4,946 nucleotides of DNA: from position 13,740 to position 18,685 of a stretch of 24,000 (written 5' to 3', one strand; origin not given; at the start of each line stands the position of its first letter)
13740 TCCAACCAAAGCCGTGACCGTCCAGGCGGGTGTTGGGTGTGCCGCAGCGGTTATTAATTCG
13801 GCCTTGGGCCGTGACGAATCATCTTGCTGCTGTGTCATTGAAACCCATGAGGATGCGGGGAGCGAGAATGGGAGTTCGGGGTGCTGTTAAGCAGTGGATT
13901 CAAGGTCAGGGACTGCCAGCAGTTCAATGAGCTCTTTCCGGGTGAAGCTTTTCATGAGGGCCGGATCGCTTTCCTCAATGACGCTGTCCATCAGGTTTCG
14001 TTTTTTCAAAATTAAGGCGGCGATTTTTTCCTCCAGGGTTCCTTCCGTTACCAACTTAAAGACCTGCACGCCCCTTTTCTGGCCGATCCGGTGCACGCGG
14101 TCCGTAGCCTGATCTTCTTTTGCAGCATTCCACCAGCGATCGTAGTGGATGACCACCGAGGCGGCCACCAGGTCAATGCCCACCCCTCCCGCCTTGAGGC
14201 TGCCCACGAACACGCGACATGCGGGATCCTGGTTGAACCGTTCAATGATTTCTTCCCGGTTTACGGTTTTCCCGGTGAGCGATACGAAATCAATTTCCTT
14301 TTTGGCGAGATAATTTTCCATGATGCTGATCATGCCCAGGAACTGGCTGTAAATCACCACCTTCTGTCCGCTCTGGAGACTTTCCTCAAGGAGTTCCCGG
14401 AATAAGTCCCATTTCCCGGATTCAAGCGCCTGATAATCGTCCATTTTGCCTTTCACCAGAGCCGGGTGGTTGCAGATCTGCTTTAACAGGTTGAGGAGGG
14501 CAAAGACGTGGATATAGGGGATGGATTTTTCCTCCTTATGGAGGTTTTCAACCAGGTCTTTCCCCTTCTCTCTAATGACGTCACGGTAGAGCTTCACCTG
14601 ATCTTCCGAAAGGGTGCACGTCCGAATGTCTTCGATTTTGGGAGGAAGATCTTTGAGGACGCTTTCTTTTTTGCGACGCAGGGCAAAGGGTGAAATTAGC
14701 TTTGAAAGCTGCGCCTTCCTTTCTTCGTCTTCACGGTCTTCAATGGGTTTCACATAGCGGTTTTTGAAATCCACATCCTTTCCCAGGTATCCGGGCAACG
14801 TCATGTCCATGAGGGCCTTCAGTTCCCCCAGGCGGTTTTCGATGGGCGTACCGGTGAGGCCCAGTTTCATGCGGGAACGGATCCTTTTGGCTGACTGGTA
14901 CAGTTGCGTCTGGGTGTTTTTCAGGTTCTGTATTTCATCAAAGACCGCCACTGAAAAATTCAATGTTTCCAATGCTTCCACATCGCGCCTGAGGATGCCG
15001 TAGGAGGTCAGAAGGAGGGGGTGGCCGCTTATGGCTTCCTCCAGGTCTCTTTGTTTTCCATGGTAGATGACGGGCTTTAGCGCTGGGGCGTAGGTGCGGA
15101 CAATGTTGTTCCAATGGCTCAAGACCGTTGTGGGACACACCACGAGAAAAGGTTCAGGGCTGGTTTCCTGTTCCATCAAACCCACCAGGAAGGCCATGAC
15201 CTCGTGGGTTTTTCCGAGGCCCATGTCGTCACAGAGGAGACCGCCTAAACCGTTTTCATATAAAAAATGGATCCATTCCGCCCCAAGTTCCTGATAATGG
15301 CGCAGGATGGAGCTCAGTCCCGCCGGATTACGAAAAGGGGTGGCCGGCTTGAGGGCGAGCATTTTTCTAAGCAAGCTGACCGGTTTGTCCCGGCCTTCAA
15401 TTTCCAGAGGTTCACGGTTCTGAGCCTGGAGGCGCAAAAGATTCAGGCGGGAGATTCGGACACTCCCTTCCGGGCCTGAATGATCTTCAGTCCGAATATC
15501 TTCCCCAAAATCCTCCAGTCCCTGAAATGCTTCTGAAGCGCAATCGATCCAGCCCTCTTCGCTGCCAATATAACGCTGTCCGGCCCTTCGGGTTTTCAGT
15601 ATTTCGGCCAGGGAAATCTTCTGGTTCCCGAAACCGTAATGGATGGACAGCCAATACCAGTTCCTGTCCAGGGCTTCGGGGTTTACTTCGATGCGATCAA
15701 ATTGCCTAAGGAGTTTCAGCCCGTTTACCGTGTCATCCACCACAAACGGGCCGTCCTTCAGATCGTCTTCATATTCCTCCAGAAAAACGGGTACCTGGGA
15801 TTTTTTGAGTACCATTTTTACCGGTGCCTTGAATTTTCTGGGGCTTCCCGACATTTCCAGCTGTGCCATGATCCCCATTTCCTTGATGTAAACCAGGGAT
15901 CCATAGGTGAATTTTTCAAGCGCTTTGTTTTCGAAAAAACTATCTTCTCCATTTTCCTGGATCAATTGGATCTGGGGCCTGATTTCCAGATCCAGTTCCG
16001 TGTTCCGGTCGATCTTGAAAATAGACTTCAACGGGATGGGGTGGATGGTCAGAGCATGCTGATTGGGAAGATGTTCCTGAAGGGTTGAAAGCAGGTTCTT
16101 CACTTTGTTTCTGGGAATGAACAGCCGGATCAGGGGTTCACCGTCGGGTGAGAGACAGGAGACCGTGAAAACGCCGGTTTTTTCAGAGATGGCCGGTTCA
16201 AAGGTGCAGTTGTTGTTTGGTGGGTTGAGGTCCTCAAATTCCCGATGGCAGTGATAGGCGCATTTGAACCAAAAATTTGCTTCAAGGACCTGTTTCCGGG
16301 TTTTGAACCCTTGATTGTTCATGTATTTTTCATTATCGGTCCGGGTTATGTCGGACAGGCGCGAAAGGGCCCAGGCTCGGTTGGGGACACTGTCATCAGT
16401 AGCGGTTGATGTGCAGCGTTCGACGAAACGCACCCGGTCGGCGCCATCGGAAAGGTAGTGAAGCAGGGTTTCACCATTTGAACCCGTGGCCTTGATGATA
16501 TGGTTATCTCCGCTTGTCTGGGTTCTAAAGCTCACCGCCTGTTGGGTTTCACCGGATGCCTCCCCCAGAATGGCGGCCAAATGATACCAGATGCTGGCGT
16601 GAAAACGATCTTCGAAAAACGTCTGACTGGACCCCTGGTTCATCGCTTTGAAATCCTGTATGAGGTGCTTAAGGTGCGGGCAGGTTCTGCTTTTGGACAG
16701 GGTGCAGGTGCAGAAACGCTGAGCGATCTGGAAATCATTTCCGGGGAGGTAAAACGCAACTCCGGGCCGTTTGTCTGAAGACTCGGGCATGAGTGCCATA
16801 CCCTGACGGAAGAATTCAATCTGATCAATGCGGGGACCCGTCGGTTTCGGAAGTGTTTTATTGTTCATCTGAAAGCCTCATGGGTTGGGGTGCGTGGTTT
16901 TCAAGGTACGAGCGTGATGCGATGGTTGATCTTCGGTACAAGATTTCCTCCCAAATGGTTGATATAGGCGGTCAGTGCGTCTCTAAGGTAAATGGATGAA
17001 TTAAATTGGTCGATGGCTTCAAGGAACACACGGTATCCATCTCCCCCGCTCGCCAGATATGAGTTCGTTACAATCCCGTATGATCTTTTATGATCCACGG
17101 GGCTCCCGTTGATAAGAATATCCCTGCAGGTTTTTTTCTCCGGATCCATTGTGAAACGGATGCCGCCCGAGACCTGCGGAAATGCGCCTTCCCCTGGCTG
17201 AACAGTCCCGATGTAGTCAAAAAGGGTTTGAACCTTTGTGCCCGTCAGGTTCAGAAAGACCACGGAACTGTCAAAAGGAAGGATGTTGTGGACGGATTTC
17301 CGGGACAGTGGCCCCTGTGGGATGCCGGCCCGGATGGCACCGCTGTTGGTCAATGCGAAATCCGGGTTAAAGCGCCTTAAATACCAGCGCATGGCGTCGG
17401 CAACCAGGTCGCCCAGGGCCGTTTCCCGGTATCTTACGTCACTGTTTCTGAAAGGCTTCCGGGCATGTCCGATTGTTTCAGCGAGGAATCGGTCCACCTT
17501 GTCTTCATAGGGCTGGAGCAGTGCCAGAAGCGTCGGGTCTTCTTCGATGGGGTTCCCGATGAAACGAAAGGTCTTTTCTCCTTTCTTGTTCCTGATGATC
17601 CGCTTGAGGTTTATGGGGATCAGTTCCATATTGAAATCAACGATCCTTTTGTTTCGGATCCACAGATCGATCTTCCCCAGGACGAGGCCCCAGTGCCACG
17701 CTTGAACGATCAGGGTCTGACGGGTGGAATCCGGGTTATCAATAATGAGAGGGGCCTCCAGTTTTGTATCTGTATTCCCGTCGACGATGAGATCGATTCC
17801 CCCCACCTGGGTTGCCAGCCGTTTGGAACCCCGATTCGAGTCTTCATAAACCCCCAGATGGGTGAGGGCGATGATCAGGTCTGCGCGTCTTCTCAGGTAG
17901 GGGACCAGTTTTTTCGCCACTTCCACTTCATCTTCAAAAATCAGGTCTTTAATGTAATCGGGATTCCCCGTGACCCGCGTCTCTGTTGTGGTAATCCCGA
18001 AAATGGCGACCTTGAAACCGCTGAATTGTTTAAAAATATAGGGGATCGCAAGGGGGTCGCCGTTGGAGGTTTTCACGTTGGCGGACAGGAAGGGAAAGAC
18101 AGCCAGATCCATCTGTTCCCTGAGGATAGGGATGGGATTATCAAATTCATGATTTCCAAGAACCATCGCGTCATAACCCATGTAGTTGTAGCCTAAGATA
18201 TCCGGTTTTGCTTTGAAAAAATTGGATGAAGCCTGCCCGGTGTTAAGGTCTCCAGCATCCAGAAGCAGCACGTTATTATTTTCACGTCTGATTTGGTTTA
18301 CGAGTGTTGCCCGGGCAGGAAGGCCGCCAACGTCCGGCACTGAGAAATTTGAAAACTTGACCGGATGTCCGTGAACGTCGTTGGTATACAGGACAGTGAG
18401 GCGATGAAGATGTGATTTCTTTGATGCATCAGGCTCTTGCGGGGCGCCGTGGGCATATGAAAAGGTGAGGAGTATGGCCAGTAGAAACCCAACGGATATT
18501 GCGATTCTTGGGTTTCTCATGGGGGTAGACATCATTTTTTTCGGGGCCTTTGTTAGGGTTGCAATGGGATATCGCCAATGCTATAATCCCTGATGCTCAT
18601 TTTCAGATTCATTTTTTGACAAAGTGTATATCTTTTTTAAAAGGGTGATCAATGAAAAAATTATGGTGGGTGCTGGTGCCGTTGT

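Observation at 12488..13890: hgcA-hgcB mercury-methylation gene pair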

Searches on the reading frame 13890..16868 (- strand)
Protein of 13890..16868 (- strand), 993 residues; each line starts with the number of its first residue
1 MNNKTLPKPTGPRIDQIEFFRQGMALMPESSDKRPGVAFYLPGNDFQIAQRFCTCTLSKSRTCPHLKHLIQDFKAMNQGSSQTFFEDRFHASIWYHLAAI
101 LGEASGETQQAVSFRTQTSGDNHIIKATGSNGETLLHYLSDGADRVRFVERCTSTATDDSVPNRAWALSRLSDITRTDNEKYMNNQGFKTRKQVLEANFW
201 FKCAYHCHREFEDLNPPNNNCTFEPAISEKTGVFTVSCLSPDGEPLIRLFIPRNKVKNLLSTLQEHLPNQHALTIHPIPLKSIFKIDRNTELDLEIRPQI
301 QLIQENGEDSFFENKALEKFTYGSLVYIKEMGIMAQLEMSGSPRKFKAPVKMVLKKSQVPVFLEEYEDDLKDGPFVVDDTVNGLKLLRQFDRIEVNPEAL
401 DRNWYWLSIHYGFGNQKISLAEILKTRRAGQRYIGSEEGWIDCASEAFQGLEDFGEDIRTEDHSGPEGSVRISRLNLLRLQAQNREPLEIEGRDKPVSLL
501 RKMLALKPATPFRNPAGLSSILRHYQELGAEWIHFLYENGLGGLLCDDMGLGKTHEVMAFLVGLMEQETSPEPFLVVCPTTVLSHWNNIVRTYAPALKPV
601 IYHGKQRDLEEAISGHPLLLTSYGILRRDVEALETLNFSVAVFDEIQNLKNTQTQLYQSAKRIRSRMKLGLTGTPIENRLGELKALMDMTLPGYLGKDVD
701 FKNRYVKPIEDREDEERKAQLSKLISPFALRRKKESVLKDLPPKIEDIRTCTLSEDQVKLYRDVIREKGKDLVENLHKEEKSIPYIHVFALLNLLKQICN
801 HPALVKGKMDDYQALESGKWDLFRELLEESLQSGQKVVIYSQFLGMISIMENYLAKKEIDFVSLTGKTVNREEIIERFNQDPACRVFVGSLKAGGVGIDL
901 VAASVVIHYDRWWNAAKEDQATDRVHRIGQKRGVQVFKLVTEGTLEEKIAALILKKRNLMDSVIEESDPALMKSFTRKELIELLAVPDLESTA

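Call 9: search_protein_families(library=pfam, proteins=[window:13890-16868:-], max_evalue=0.001)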
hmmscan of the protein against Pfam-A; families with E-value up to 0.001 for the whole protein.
window:13890-16868:- (993 aa): 4 families
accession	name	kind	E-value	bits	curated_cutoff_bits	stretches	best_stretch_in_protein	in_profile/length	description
PF00176.29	SNF2-rel_dom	-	4.6e-65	220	24.9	1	525-803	1-289/290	SNF2-related domain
PF00271.37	Helicase_C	-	1.4e-18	67.5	23.5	1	820-929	3-110/110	Helicase conserved C-terminal domain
PF04851.21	ResIII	-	1e-05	26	22.5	1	522-676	4-163/164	Type III restriction enzyme, res subunit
PF00270.35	DEAD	-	3.2e-05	24.2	26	1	544-678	18-163/167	DEAD/DEAH box helicase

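Call 53: search_protein_families(library=ncbifam, proteins=[window:13890-16868:-], max_evalue=0.00001)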
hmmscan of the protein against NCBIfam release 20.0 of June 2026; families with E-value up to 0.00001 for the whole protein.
window:13890-16868:- (993 aa): 7 families
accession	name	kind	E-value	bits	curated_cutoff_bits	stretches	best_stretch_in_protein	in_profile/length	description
NF058637.1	helic_SCO1167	equivalog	7.9e-131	437.9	1200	1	498-985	446-930/932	SCO1167/SCO6262 family helicase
NF053675.1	pilus_reg_Snf2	equivalog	8.4e-102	341.9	1100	1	283-984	360-1026/1029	pilus expression-regulating Snf2 family helicase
NF041790.1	anti-phage_ZorD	equivalog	7e-72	242.7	1500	2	618-937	706-1033/1035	type I Zorya anti-phage system protein ZorD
NF038318.1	DISARM_DrmD_b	equivalog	1.8e-17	62.8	950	2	871-971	476-574/868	DISARM system SNF2-like helicase DrmD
NF038317.1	DISARM_DrmD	equivalog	5.4e-12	44.9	610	1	826-959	498-645/1021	DISARM system SNF2-like helicase DrmD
NF058636.1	helic_sll1366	equivalog_domain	8.6e-10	37.9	550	1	499-553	535-589/589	sll1366 family intein-prone helicase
NF042964.1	phospholipD_antiphage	equivalog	2e-09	36.4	1100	0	867-953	730-815/895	phospholipase D-like domain-containing anti-phage protein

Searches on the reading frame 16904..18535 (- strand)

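Call 9: search_protein_families(library=pfam, proteins=[window:16904-18535:-], max_evalue=0.001)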
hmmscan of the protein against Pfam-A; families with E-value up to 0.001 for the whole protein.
window:16904-18535:- (544 aa): 2 families
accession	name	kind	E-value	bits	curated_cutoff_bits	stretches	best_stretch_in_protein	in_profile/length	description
PF02872.23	5_nucleotid_C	-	2e-33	116.2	23.6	1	355-504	2-156/158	5'-nucleotidase, C-terminal domain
PF00149.33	Metallophos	-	1.3e-11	45.7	21.5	1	47-251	2-184/191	Calcineurin-like phosphoesterase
